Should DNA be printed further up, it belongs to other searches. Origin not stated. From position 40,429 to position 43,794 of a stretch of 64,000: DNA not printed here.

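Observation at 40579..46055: AddB-like Fe-S PD-(D/E)XK nuclease translationally coupled to a LonC-like protease with degenerate Walker A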

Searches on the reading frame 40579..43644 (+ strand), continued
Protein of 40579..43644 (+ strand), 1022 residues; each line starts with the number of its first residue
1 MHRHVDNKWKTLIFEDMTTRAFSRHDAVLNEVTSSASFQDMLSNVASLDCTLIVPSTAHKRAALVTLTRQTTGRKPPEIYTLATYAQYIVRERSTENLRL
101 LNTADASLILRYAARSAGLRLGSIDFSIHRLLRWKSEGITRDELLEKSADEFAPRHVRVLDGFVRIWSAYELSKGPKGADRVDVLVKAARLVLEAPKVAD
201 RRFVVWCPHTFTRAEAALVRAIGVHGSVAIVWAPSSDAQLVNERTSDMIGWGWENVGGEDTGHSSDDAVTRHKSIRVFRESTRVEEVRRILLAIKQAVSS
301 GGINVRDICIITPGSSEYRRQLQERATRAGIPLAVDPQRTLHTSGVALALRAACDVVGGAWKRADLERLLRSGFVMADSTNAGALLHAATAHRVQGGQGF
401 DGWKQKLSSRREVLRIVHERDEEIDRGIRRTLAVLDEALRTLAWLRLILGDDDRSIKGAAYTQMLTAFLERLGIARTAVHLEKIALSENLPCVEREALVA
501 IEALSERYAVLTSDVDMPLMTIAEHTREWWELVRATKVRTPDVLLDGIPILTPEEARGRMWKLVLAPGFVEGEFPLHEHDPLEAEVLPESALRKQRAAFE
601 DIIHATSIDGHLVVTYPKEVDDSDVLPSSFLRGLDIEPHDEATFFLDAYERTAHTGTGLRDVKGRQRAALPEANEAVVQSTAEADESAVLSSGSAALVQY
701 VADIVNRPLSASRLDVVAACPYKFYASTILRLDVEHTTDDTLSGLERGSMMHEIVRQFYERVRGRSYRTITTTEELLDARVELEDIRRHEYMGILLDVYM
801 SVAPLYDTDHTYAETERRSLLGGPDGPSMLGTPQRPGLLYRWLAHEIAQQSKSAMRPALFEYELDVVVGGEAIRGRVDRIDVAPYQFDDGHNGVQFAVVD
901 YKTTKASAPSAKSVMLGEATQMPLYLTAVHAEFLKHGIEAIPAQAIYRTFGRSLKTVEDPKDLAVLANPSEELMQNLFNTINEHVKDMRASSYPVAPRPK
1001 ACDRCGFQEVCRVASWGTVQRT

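Call 38: search_solved_structures(query=A1, max_evalue=0.01, show_alignments=1)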
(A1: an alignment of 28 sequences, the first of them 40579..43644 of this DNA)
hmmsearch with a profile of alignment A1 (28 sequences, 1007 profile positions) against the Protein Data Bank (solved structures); distinct sequences matched with E-value up to 0.01: 1.
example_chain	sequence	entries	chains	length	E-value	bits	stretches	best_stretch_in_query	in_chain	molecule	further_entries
3u44_B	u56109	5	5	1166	4.5e-17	64.8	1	262-999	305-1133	ATP-dependent helicase/deoxyribonuclease subunit B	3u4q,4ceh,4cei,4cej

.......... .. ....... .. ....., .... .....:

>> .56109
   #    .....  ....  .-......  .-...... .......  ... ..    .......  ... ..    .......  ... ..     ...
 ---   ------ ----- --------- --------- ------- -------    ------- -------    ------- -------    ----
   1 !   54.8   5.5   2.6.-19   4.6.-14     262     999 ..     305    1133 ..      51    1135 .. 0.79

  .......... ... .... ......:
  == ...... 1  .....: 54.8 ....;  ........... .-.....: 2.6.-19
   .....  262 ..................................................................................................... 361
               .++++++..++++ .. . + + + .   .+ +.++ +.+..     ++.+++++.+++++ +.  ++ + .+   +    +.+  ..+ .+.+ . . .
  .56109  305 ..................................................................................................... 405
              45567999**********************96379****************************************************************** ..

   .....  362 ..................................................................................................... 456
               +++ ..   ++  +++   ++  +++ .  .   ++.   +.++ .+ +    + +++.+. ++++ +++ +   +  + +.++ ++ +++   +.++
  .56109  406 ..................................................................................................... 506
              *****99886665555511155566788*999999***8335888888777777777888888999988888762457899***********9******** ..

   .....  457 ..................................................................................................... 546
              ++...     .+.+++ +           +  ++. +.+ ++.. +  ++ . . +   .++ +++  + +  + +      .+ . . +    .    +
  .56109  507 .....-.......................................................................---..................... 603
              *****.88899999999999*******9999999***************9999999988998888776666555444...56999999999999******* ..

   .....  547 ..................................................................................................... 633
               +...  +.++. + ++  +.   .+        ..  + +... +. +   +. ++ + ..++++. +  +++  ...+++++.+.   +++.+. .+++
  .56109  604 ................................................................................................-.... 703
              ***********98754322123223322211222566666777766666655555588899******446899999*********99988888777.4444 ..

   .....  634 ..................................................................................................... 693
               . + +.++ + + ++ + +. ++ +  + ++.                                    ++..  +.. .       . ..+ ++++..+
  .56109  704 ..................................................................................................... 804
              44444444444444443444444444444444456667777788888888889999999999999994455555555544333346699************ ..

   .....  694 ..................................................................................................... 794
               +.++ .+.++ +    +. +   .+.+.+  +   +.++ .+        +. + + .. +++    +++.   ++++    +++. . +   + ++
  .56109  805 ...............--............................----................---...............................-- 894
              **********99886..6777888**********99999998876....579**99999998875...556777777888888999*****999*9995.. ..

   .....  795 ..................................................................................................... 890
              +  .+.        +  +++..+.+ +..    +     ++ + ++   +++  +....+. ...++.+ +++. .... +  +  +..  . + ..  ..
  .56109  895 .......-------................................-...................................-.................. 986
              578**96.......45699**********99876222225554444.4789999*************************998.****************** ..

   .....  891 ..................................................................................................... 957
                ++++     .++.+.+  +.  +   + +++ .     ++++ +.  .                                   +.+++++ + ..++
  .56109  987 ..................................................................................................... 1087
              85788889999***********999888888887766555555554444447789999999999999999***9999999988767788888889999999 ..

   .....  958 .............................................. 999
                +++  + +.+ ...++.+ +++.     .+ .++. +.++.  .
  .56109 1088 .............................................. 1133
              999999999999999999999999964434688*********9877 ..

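Call 44: find_encoding_contigs(protein=P0134, flank=8000, max_places=1)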
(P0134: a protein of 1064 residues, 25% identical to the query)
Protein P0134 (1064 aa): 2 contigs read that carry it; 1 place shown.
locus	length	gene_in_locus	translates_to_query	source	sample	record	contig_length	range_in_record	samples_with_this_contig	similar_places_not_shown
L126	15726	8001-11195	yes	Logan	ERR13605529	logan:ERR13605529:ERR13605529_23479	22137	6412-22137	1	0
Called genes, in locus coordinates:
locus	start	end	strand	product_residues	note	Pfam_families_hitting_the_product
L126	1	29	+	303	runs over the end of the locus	PF02463:SMC_N (faint), PF00005:ABC_tran, PF13191:AAA_16 (faint), PF13304:AAA_21, PF13732:DrrA1-3_C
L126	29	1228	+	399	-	PF12698:ABC2_membrane_3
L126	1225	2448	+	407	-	PF12698:ABC2_membrane_3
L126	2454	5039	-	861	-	PF11897:DUF3417, PF00343:Phosphorylase, PF28476:GlgP_C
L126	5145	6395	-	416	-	PF00483:NTP_transferase, PF12804:NTP_transf_3 (weak), PF07959:Fucose_pyrophosphorylase (faint), PF00132:Hexapep (faint), PF24894:Hexapep_GlmU, PF25084:LbH_EIF2B, PF25247:LbH_GLGC (faint), PF25087:GMPPB_C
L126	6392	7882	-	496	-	PF08323:Glyco_transf_5, PF00534:Glycos_transf_1, PF13692:Glyco_trans_1_4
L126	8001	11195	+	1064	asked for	PF00580:UvrD-helicase (weak), PF21445:ADDB_N, PF12705:PDDEXK_1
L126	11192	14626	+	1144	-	PF00580:UvrD-helicase, PF01443:Viral_helicase1 (faint), PF13245:AAA_19, PF13401:AAA_22 (faint), PF13361:UvrD_C, PF13538:UvrD_C_2 (faint), PF12705:PDDEXK_1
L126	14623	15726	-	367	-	?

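Call 45: find_encoding_contigs(protein=P0004, flank=8000, max_places=2)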
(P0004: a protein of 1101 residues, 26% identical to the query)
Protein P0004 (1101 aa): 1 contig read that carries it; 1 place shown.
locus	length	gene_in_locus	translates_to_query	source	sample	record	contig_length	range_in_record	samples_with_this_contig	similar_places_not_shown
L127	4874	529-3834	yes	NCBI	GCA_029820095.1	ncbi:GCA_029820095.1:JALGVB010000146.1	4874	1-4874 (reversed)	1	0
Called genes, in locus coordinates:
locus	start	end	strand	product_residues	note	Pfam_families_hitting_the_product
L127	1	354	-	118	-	?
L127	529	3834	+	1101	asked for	PF00580:UvrD-helicase, PF21445:ADDB_N, PF13361:UvrD_C, PF12705:PDDEXK_1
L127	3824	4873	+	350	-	?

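Call 70: predict_structure(alignment_id=A4)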
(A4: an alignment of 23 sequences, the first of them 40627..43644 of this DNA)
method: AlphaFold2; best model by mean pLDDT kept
length: 1006 residues; sequences in the alignment: 23
mean_pLDDT: 78.9   pTM: 0.60
mean pLDDT of the five models: 78.9, 76.1, 75.2, 74.6, 72.4
residues with pLDDT >= 90: 306; 70-90: 455; 50-70: 160; < 50: 85
segments of 3 or more residues with pLDDT < 50: 242-248, 623-676, 721-723, 810-817, 998-1006
pLDDT, mean of each block of 10 residues (from residue 1): 63 74 86 89 85 77 93 89 89 92 82 92 89 67 90 93 92 91 83 83 87 73 61 61 46 66 90 92 86 84 84 78 80 93 89 86 77 81 86 89 69 88 91 79 92 88 76 70 92 90 90 92 63 87 89 87 73 71 85 88 83 75 37 34 35 42 45 50 76 88 83 68 59 87 87 84 85 85 82 60 58 48 86 88 92 90 95 91 84 86 93 94 95 70 82 93 91 73 57 56 40
secondary structure, 60 per line:
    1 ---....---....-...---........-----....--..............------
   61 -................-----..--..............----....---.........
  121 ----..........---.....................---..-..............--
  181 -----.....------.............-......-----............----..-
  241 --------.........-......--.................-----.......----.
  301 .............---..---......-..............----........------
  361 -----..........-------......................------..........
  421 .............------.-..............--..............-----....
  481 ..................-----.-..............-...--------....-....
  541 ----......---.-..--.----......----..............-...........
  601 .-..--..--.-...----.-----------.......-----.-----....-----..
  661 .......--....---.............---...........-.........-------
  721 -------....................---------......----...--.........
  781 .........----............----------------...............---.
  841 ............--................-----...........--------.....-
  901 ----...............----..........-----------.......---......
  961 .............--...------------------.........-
elements in order (helices of 4 or more, strands of 3 or more residues): E4-7 H11-14 H22-29 E35-38 H41-54 E62-65 H66-77 H87-100 H105-108 H112-120 H125-134 H138-158 H165-178 E186-190 H197-209 E211-216 H222-233 H249-257 E259-264 H267-283 E292-295 H300-313 E322-324 H329-342 H347-354 H366-375 H383-404 H411-433 H442-455 H458-471 H477-498 H506-519 E521-523 E532-535 H537-540 E545-550 H565-570 H575-588 E590-601 H632-638 E650-653 H659-667 H670-673 H677-689 H695-703 H705-713 H728-747 H757-762 H772-789 H794-805 H822-836 E840-852 E855-870 E876-886 H895-899 H905-919 E924-933 E945-951 H955-973 E976-978 H997-1005

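Call 72: fold_search(model_id=the predicted structure, library=pdb)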
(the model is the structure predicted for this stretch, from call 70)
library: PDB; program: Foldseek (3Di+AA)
matches with E <= 10: 378; with E <= 0.001: 55
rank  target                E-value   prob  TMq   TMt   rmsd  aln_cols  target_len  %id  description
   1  4cei_B                5.9e-32  1.00  0.57  0.51  11.4      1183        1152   14  Crystal structure of ADPNP-bound AddAB with a forked DNA substrate (released 2014-03-12)
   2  4ceh_B                1.5e-31  1.00  0.57  0.52  11.5      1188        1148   14  Crystal structure of AddAB with a forked DNA substrate (released 2014-03-12)
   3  3u4q_B                1.7e-31  1.00  0.55  0.50  11.6      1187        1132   15  Structure of AddAB-DNA complex at 2.8 angstroms (released 2012-03-21)
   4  4cej_B                5.5e-31  1.00  0.57  0.51  11.5      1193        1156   15  Crystal structure of AddAB-DNA-ADPNP complex at 3 Angstrom resolution (released 2014-03-12)
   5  3u44_B                4.9e-30  1.00  0.56  0.51  11.2      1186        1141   14  Crystal structure of AddAB-DNA complex (released 2012-03-21)
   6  7sjr_A                1.0e-20  1.00  0.41  0.44  12.4      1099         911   15  Cryo-EM structure of AdnA-AdnB(W325A) in complex with DNA and AMPPNP (released 2021-12-22)
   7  6ppj_A                3.1e-19  1.00  0.40  0.43  12.6      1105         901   14  Cryo-EM structure of AdnA(D934A)-AdnB(D1014A) in complex with AMPPNP (released 2019-11-20)
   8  8b1t_C                1.7e-17  1.00  0.45  0.42  11.6      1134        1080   12  RecBCD-DNA in complex with the phage protein Abc2 (released 2022-12-28)
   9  9np6_A                5.2e-17  1.00  0.41  0.45  12.5      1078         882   15  Cryo-EM structure of AdnA(D934A)-AdnB(D1014A) in complex with AMPPNP and blunt end DNA (released 2025-03-19)
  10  2is6_B                3.0e-16  1.00  0.35  0.51  13.2       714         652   13  Crystal structure of UvrD-DNA-ADPMgF3 ternary complex (released 2007-01-09)
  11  4c30_D                3.3e-16  1.00  0.31  0.46  13.2       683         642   14  Crystal structure of Deinococcus radiodurans UvrD in complex with DNA, form 2 (released 2013-10-30)
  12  4c2u_A                4.4e-16  1.00  0.31  0.45  13.4       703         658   14  Crystal structure of Deinococcus radiodurans UvrD in complex with DNA, Form 1 (released 2013-10-30)
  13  2is6_A                4.9e-16  1.00  0.35  0.51  13.7       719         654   13  Crystal structure of UvrD-DNA-ADPMgF3 ternary complex (released 2007-01-09)
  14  2is1_A                5.6e-16  1.00  0.34  0.49  13.8       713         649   14  Crystal structure of UvrD-DNA-SO4 complex (released 2007-01-09)
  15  1w36_F                5.6e-16  1.00  0.41  0.39  14.3      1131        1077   12  RecBCD:DNA complex (released 2004-11-04)
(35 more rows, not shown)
